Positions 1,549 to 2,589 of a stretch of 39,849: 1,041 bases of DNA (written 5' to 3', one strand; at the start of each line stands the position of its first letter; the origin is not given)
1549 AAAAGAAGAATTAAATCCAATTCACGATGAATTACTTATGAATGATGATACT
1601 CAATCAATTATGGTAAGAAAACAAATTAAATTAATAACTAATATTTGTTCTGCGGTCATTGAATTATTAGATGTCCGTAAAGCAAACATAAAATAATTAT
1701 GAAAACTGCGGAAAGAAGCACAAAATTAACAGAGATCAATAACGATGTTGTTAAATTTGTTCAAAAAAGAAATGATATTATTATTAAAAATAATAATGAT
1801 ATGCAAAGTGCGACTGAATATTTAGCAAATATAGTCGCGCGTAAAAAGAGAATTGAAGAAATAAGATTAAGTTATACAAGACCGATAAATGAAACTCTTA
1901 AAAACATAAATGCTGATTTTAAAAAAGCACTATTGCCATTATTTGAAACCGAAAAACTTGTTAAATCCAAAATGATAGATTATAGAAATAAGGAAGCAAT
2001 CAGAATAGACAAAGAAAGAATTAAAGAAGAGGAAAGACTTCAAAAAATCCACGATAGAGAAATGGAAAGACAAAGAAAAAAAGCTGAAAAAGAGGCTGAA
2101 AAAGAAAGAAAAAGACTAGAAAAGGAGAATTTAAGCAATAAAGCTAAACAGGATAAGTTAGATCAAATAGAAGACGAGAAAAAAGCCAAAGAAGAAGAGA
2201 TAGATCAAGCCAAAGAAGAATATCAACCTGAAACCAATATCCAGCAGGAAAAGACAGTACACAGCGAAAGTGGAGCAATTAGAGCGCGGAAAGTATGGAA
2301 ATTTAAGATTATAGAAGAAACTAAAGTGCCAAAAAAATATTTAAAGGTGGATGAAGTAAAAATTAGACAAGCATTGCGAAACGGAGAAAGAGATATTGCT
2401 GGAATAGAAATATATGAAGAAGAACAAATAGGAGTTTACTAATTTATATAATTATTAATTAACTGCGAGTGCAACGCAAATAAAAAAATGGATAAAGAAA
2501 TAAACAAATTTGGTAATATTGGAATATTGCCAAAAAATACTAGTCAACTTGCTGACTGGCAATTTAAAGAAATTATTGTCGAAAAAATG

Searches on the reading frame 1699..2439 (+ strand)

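Call 82: search_protein_families(library=pfam, proteins=[window:1699-2439:+], max_evalue=0.01)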
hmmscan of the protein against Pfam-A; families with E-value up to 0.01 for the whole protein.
window:1699-2439:+ (247 aa): 1 family
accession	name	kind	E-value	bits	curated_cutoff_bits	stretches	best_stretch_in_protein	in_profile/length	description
PF11600.14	CAF1A_acidic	-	0.006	16.8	26.4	1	96-185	6-104/140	Chromatin assembly factor 1 complex p150 subunit, acidic region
